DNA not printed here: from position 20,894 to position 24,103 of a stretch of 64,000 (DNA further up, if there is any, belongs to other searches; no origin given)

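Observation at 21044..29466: Cytoplasmic three-gene operon: small membrane protein, 1,708-aa all-TPR protein and a TPR-fused gingipain-like (C25) cysteine peptidase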

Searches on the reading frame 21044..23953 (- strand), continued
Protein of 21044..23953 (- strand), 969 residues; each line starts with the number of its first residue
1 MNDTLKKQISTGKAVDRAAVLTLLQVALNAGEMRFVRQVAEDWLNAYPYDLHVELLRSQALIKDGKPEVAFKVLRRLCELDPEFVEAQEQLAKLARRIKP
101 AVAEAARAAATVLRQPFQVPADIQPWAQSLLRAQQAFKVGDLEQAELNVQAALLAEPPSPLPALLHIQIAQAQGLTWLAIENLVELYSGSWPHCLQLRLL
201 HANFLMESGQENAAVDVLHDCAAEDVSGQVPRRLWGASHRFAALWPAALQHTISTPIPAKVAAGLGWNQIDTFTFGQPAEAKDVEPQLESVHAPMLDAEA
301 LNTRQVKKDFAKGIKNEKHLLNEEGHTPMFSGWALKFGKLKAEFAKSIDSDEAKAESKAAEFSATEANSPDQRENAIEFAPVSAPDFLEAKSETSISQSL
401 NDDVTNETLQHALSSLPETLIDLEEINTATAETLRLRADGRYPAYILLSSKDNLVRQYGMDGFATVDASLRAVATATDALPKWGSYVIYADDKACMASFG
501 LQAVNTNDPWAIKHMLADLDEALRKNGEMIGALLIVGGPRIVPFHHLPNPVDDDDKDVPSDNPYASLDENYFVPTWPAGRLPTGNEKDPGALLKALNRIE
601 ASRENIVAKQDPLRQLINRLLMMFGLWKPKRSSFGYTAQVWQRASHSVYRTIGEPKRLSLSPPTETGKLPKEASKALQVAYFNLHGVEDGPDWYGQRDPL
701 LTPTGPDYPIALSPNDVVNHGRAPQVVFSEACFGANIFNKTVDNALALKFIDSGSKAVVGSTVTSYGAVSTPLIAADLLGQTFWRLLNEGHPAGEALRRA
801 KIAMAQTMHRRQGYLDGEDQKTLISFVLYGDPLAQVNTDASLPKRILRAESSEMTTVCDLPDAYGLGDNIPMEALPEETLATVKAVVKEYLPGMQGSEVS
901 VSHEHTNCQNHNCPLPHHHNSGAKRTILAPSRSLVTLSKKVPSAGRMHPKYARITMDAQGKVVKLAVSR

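Call 69: search_protein_families(library=ncbifam, proteins=[L050:1595-2773:+, L041:14009-15091:+, L050:238-1581:+, L050:3313-4089:+, L041:30-1244:+, L041:3233-4426:+, L023:14650-16149:-, L003:836-1945:+, L003:11446-12936:+], max_evalue=0.001)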
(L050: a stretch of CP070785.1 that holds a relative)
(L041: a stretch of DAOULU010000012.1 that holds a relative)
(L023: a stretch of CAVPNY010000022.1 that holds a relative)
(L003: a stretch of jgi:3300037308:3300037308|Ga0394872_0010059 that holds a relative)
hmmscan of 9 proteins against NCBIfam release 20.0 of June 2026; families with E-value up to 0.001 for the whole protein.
L050:1595-2773:+ (392 aa): 1 family
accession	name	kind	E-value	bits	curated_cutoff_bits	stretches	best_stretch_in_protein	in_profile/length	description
TIGR00065.1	ftsZ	equivalog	2e-114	382.6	295.2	1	12-324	15-329/353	cell division protein FtsZ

L041:14009-15091:+ (360 aa): 1 family
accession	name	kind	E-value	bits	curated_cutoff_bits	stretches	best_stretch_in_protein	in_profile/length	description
TIGR00065.1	ftsZ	equivalog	6.5e-113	377.6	295.2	1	4-319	10-327/353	cell division protein FtsZ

L050:238-1581:+ (447 aa): 0 families

L050:3313-4089:+ (258 aa): 0 families

L041:30-1244:+ (404 aa): 9 families
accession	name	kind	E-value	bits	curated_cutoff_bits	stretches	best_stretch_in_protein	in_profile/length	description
TIGR02395.1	rpoN_sigma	equivalog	1.6e-68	231.7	277.35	1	38-395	75-433/434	RNA polymerase factor sigma-54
NF009118.0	PRK12469.1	subfamily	3.2e-61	207.7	396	1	23-398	103-481/483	RNA polymerase factor sigma-54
NF004595.0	PRK05932.1-2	equivalog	5.7e-61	206.9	513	1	30-396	110-481/484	RNA polymerase factor sigma-54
NF004598.0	PRK05932.1-5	equivalog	3.5e-52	177.8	621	1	27-395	130-501/504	RNA polymerase factor sigma-54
NF004596.0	PRK05932.1-3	subfamily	2.6e-45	155.3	499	1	26-397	133-506/515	RNA polymerase factor sigma-54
NF004597.0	PRK05932.1-4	equivalog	1.7e-34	119.2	817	1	59-395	134-473/477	RNA polymerase factor sigma-54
NF004602.0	PRK05932.2-4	equivalog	3.6e-27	95.2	506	2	250-389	255-402/416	RNA polymerase factor sigma-54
TIGR02937.1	sigma70-ECF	superfamily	2.6e-08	33.7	42.9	1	268-319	105-154/165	sigma-70 family RNA polymerase sigma factor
NF033516.0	transpos_IS3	equivalog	0.00038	19.8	160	0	243-399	58-190/369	IS3 family transposase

L041:3233-4426:+ (397 aa): 118 families (the best 25 are shown)
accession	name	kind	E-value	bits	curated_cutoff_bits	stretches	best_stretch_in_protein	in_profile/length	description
NF008469.0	PRK11361.1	equivalog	8e-120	400.6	714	1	4-392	6-396/461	acetoacetate metabolism transcriptional regulator AtoC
TIGR01818.1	ntrC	equivalog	7.8e-116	387.6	558.6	1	5-393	1-388/463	nitrogen regulation protein NR(I)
NF051870.1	NAssimRespRegNtrX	equivalog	3e-109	365.9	600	1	4-392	3-391/452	nitrogen assimilation response regulator NtrX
TIGR02915.1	PEP_resp_reg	equivalog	2.8e-107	359.3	502.6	1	5-382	1-382/445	PEP-CTERM-box response regulator transcription factor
NF041946.1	LuxO_transreg_Vib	equivalog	2.4e-98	329.9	800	1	36-394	30-388/463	quorum-sensing sigma-54 dependent transcriptional regulator LuxO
NF007689.0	PRK10365.1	equivalog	5.7e-98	328.6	760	1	5-395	8-395/441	sigma-54-dependent response regulator transcription factor ZraR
TIGR01817.1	nifA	equivalog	2.2e-97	327.1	528.85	1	113-390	170-446/534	nif-specific transcriptional activator NifA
NF008176.1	PRK10923.1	equivalog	1.1e-93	314.3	620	1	3-393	4-392/469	nitrogen regulation protein NR(I)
NF038308.1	RNA_repair_RtcR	equivalog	2e-93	314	650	1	88-394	125-444/530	RNA repair transcriptional activator RtcR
NF041552.1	TF_PrdR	equivalog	2.4e-93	313.4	795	1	108-395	238-523/577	sigma-54 dependent transcriptional regulator PrdR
NF011695.0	PRK15115.1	equivalog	1.4e-91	307.5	763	1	4-369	8-365/445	two-component system response regulator GlrR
NF050807.1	TransRegFlbDCaul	equivalog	7.9e-91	305.2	750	1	25-389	23-369/454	sigma-54-dependent transcriptional regulator FlbD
NF003451.0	PRK05022.1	equivalog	2.2e-86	290.6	476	1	131-377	183-428/512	nitric oxide reductase transcriptional regulator NorR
NF049963.1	RespRegFlgRCampy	domain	2.6e-79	267.1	750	1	5-379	3-374/429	fla regulon two-component system response regulator FlgR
TIGR02974.1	phageshock_pspF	equivalog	1.1e-76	258.3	443.55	1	141-385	1-246/336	phage shock protein operon transcriptional activator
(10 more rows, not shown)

L023:14650-16149:- (499 aa): 0 families

L003:836-1945:+ (369 aa): 0 families

L003:11446-12936:+ (496 aa): 4 families
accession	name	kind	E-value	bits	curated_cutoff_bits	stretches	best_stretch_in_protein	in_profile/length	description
NF033103.1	bla_class_A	equivalog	1.5e-11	44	200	1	291-490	93-256/257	class A beta-lactamase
NF041445.1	blaRATA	exception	4.4e-06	26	660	1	419-492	225-300/302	RATA family class A beta-lactamase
NF012099.1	SubclassA2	equivalog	1e-05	24.8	320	1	412-492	189-271/275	class A beta-lactamase, subclass A2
NF012156.1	blaP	exception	0.00027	20.1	660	0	404-465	219-276/307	class A beta-lactamase BlaP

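Call 75: search_protein_families(library=pfam, proteins=[P0055, P0054, P0015, P0032, P0049, P0046], max_evalue=10)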
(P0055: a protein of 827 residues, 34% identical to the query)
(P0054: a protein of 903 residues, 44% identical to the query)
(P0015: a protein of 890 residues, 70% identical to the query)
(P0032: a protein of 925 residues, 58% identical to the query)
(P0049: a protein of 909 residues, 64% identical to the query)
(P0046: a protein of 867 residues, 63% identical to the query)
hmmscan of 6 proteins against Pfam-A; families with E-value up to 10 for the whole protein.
P0055 (827 aa): 3 families
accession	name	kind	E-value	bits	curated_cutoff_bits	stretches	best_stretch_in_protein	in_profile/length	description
PF14559.12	TPR_19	-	7.2e-05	23.5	25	1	111-159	2-50/68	Tetratricopeptide repeat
PF13432.12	TPR_16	-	0.00031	21.6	32.7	1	107-165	4-62/65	Tetratricopeptide repeat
PF13428.12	TPR_14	-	8.9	7.8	23.5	2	136-176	3-43/44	Tetratricopeptide repeat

P0054 (903 aa): 3 families
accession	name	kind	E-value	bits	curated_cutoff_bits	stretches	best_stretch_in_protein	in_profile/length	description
PF01364.23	Peptidase_C25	-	3.5e-11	43.4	23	1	422-772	44-372/374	Peptidase family C25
PF19464.4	DUF6001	-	0.18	11.3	25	1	101-185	184-271/348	Family of unknown function (DUF6001)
PF14559.12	TPR_19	-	0.41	11.4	25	0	152-169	40-57/68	Tetratricopeptide repeat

P0015 (890 aa): 14 families
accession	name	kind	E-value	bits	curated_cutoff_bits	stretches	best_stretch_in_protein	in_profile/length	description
PF01364.23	Peptidase_C25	-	1.7e-10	41.1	23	2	650-760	263-372/374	Peptidase family C25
PF13428.12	TPR_14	-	0.0015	19.5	23.5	1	55-92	5-42/44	Tetratricopeptide repeat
PF25058.1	ARM_TT21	-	0.01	16.3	27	1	50-94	93-137/155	Tetratricopeptide repeat protein 21 ARM repeat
PF12770.12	CHAT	-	0.017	15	24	1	665-737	207-273/289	CHAT domain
PF13174.12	TPR_6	-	0.043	14.9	26.3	1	56-83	5-32/33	Tetratricopeptide repeat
PF14561.12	TPR_20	-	0.068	13.9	25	1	188-226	16-54/90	Tetratricopeptide repeat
PF10300.15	Iml2-TPR_39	-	0.11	11.6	22.2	1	172-225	242-295/467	Iml2/Tetratricopeptide repeat protein 39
PF14853.12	Fis1_TPR_C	-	0.18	12.5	25.3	1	68-99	18-49/53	Fis1 C-terminal tetratricopeptide repeat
PF14863.12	Alkyl_sulf_dimr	-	0.37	11.6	26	1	57-97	75-115/139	Alkyl sulfatase dimerisation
PF07219.19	HemY_N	-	0.57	10.7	31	1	123-172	57-106/107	HemY protein N-terminus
PF07719.23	TPR_2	-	0.63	10.8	27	0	57-84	7-34/34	Tetratricopeptide repeat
PF09976.15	TPR_21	-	0.83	9.8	25.5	1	86-172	38-123/193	Tetratricopeptide repeat-like domain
PF14559.12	TPR_19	-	0.87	10.4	25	1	28-93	2-67/68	Tetratricopeptide repeat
PF13432.12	TPR_16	-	1.3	9.9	32.7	0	124-159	30-65/65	Tetratricopeptide repeat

P0032 (925 aa): 15 families
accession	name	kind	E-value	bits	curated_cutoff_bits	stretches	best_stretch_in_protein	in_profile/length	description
PF01364.23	Peptidase_C25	-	3.1e-10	40.3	23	2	685-795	263-372/374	Peptidase family C25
PF13428.12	TPR_14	-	9.1e-05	23.2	23.5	1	55-92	5-42/44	Tetratricopeptide repeat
PF14559.12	TPR_19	-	0.00042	21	25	1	46-92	20-66/68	Tetratricopeptide repeat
PF09976.15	TPR_21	-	0.0027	17.9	25.5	1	128-175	78-125/193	Tetratricopeptide repeat-like domain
PF13432.12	TPR_16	-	0.003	18.4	32.7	2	131-172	2-40/65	Tetratricopeptide repeat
PF12770.12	CHAT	-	0.004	17.1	24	1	685-772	190-273/289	CHAT domain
PF09613.16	HrpB1_HrpK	-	0.0066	16.6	29.3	1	180-230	30-80/126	Bacterial type III secretion protein (HrpB1_HrpK)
PF13174.12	TPR_6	-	0.025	15.7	26.3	1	56-83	5-32/33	Tetratricopeptide repeat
PF14561.12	TPR_20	-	0.028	15.2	25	1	195-226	22-53/90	Tetratricopeptide repeat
PF07719.23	TPR_2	-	0.074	13.7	27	1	57-84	7-34/34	Tetratricopeptide repeat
PF14863.12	Alkyl_sulf_dimr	-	0.1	13.4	26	1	57-98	75-116/139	Alkyl sulfatase dimerisation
PF25058.1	ARM_TT21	-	0.1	13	27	0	53-92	96-135/155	Tetratricopeptide repeat protein 21 ARM repeat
PF12895.13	ANAPC3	-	0.12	13.2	27.2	1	56-83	28-54/82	Anaphase-promoting complex, cyclosome, subunit 3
PF13181.12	TPR_8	-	0.12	13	25.7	1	57-83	7-33/34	Tetratricopeptide repeat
PF10300.15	Iml2-TPR_39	-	0.3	10.2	22.2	1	178-226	247-295/467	Iml2/Tetratricopeptide repeat protein 39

P0049 (909 aa): 13 families
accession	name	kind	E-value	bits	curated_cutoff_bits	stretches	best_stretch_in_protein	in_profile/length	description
PF01364.23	Peptidase_C25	-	1.8e-12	47.6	23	2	668-779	262-372/374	Peptidase family C25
PF13428.12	TPR_14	-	3.1e-05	24.7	23.5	1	56-91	6-41/44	Tetratricopeptide repeat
PF07719.23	TPR_2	-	0.0099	16.4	27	1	55-84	5-34/34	Tetratricopeptide repeat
PF13174.12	TPR_6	-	0.011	16.7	26.3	1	55-83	4-32/33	Tetratricopeptide repeat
PF10300.15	Iml2-TPR_39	-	0.026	13.7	22.2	1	173-226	242-295/467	Iml2/Tetratricopeptide repeat protein 39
PF14559.12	TPR_19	-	0.034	14.9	25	1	28-91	2-65/68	Tetratricopeptide repeat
PF14561.12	TPR_20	-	0.059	14.1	25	1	192-227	19-54/90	Tetratricopeptide repeat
PF12770.12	CHAT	-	0.067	13.1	24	1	670-755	191-272/289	CHAT domain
PF10432.14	bact-PGI_C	-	0.097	13.1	24.5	1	88-140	22-61/151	Bacterial phospho-glucose isomerase C-terminal SIS domain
PF20308.4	TPR-S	-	0.16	13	27.6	1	37-112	6-74/102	Tetratricopeptide Repeats-Sensor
PF00672.30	HAMP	-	0.24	12.2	25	0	868-889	7-28/53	HAMP domain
PF14863.12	Alkyl_sulf_dimr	-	0.38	11.6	26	0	58-109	76-123/139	Alkyl sulfatase dimerisation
PF18053.6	GyrB_insert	-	1.1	9.6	26.1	1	76-168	16-105/167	DNA gyrase B subunit insert domain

P0046 (867 aa): 13 families
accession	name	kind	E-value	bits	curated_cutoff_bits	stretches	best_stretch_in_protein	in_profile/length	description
PF14561.12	TPR_20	-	5e-05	24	25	2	189-225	17-53/90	Tetratricopeptide repeat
PF14559.12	TPR_19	-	0.00059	20.5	25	2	187-224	18-55/68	Tetratricopeptide repeat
PF07719.23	TPR_2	-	0.0015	18.9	27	0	131-156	7-32/34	Tetratricopeptide repeat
PF12770.12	CHAT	-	0.0019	18.1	24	1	627-713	191-273/289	CHAT domain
PF25058.1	ARM_TT21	-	0.01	16.3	27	1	52-92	96-136/155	Tetratricopeptide repeat protein 21 ARM repeat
PF25063.1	ARM_TT21_C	-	0.011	16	35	2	197-226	98-127/209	Tetratricopeptide repeat protein 21 C-terminal ARM domain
PF10432.14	bact-PGI_C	-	0.021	15.2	24.5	1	83-131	19-61/151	Bacterial phospho-glucose isomerase C-terminal SIS domain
PF25226.1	DUF7844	-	0.09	12.7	27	1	133-226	1-94/230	Domain of unknown function (DUF7844)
PF13428.12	TPR_14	-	0.097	13.9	23.5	2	196-224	3-31/44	Tetratricopeptide repeat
PF13174.12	TPR_6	-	0.098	13.8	26.3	1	197-223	3-29/33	Tetratricopeptide repeat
PF09976.15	TPR_21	-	0.21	11.8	25.5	1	128-172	79-123/193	Tetratricopeptide repeat-like domain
PF13432.12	TPR_16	-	0.87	10.5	32.7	1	54-107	1-53/65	Tetratricopeptide repeat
PF07721.20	TPR_4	-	6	8.2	27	1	195-219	2-26/26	Tetratricopeptide repeat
